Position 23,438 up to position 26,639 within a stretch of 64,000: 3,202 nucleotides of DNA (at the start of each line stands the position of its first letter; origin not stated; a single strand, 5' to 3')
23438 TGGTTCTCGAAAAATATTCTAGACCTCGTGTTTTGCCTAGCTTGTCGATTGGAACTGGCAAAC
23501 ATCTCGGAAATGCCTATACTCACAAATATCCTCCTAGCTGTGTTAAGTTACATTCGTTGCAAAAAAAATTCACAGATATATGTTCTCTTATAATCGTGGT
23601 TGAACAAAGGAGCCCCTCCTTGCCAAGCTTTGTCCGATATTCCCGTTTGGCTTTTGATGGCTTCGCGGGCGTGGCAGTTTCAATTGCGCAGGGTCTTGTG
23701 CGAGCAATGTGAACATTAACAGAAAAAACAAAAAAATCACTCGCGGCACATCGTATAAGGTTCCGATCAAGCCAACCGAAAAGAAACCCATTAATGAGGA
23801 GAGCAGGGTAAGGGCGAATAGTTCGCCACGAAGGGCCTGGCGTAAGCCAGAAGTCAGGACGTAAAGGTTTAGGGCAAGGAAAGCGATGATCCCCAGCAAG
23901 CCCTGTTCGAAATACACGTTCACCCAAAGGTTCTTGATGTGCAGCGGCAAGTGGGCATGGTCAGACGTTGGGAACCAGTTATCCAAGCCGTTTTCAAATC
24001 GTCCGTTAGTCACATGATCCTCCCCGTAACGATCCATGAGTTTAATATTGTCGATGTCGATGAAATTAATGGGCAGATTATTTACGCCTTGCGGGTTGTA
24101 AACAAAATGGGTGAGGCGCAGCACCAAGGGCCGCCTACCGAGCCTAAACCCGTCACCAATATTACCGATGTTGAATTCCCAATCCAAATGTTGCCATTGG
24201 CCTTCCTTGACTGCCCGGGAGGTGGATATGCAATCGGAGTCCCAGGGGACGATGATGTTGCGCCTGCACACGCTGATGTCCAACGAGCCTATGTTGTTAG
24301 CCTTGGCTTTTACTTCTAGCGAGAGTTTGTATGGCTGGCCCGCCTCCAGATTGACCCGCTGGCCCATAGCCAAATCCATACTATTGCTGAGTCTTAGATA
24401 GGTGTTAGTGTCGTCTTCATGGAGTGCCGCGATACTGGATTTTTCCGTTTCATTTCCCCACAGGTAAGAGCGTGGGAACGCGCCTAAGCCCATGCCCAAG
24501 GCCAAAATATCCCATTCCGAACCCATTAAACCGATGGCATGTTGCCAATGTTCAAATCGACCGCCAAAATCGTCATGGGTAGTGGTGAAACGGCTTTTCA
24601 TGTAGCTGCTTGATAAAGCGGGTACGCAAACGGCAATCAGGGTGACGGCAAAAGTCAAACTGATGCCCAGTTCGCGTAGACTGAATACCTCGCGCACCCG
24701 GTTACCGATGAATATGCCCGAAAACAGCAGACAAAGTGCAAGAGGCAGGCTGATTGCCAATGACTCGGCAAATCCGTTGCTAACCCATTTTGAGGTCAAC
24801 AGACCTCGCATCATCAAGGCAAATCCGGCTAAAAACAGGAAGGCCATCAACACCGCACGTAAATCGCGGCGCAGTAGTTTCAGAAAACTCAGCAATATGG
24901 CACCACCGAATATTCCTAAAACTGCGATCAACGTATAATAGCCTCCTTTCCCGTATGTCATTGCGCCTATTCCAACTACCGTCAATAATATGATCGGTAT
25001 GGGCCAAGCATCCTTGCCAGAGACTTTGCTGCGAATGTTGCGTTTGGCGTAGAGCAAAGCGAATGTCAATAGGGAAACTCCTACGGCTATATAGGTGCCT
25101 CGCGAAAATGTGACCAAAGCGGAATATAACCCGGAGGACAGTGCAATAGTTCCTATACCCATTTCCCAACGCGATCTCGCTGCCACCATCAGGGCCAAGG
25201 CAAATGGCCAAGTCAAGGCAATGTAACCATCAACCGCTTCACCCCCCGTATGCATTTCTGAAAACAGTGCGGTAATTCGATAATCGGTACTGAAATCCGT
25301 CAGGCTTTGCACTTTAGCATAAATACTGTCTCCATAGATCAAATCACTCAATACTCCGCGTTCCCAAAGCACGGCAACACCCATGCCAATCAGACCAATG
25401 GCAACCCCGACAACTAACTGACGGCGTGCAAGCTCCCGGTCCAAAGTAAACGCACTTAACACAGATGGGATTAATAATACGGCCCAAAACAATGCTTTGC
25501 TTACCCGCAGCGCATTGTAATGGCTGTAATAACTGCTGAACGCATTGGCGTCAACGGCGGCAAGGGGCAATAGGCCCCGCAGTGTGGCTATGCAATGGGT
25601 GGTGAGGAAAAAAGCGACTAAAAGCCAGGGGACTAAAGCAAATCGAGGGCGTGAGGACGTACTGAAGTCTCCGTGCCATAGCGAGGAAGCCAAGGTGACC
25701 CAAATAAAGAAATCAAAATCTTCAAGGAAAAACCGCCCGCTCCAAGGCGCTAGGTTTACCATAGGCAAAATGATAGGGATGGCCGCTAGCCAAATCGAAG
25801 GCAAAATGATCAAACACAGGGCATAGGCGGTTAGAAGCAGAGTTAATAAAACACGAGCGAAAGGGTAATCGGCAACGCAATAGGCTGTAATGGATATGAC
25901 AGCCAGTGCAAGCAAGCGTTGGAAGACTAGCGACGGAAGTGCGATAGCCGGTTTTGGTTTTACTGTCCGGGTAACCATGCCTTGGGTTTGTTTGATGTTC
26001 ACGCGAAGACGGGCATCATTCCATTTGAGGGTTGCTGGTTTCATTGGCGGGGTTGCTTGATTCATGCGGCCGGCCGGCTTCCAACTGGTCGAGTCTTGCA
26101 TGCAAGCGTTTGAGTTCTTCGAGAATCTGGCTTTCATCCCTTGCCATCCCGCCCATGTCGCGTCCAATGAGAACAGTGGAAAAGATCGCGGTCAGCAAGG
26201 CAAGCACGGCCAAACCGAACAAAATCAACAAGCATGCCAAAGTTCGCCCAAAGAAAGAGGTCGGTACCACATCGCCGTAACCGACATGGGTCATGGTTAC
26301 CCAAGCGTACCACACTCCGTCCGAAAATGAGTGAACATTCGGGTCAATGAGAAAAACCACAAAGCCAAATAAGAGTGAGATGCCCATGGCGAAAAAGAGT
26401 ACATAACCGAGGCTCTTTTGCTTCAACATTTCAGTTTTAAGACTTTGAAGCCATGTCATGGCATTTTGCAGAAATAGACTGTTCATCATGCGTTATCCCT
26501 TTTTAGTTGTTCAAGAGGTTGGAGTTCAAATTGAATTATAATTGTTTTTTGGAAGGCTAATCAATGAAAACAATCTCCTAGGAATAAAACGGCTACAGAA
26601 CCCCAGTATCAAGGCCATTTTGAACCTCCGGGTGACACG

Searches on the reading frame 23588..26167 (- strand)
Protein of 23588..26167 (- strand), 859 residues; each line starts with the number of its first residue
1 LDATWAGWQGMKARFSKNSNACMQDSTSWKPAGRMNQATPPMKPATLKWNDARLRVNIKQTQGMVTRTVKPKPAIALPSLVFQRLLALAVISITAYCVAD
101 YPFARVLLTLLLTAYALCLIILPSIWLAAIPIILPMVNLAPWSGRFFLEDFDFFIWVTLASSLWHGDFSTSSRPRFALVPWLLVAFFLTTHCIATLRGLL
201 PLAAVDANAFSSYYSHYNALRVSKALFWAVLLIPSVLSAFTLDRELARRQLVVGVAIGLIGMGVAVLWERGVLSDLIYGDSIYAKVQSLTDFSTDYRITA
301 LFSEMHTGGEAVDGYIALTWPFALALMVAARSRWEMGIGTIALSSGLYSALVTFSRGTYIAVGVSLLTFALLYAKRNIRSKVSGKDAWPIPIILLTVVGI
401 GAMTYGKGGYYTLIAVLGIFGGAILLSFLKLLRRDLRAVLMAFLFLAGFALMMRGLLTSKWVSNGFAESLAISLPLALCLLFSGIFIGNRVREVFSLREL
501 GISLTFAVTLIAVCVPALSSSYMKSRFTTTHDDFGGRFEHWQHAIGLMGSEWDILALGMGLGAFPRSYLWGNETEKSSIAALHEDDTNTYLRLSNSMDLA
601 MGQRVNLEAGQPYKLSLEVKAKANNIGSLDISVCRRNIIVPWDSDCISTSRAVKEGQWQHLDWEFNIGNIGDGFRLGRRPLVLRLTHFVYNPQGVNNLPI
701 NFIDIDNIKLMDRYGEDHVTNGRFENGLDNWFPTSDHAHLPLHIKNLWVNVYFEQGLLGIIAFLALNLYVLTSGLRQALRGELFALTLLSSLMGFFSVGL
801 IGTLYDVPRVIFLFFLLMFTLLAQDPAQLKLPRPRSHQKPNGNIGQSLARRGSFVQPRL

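Call 3: search_protein_families(library=pfam, proteins=[window:23588-26167:-], max_evalue=0.01)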
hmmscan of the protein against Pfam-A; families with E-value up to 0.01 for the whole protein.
window:23588-26167:- (859 aa): 1 family
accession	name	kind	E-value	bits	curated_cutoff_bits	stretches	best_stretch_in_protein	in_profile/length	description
PF04932.20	Wzy_C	-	0.0099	16.1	31.7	1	346-414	6-67/149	O-Antigen ligase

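Call 9: search_protein_families(library=ncbifam, proteins=[window:23588-26167:-], max_evalue=0.01)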
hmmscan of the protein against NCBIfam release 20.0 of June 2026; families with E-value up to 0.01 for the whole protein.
window:23588-26167:- (859 aa): 0 families

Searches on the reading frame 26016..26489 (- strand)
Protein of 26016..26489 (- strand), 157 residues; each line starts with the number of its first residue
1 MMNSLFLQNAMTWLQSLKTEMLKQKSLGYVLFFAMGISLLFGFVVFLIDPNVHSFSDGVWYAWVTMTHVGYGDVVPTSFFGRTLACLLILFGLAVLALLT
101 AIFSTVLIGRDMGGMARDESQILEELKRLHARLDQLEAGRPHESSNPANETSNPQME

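Call 3: search_protein_families(library=pfam, proteins=[window:26016-26489:-], max_evalue=0.01)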
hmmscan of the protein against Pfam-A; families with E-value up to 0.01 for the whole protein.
window:26016-26489:- (157 aa): 3 families
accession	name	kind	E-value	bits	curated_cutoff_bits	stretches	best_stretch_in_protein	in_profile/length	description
PF07885.22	Ion_trans_2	-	1e-14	54.6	22.5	1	39-107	7-77/79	Ion channel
PF00520.37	Ion_trans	-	7.8e-05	22.4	25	1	15-104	120-230/241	Ion transport protein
PF00060.32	Lig_chan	-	0.00034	20.9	30.8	1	51-112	39-99/146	Ligand-gated ion channel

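Call 9: search_protein_families(library=ncbifam, proteins=[window:26016-26489:-], max_evalue=0.01)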
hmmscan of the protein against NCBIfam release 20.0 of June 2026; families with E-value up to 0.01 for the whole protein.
window:26016-26489:- (157 aa): 3 families
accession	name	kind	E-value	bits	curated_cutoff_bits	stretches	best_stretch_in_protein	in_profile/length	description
NF007828.0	PRK10537.1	equivalog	1.6e-09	37.2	425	1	30-109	157-234/403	voltage-gated potassium channel protein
NF040645.1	K_channel_Meth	equivalog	2.7e-06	27.3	300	1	30-94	132-196/203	hyperpolarization-activated voltage-gated potassium channel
NF040576.1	T2SS_GspM_XpsM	equivalog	0.00089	19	60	1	82-148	1-66/180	type II secretion system protein GspM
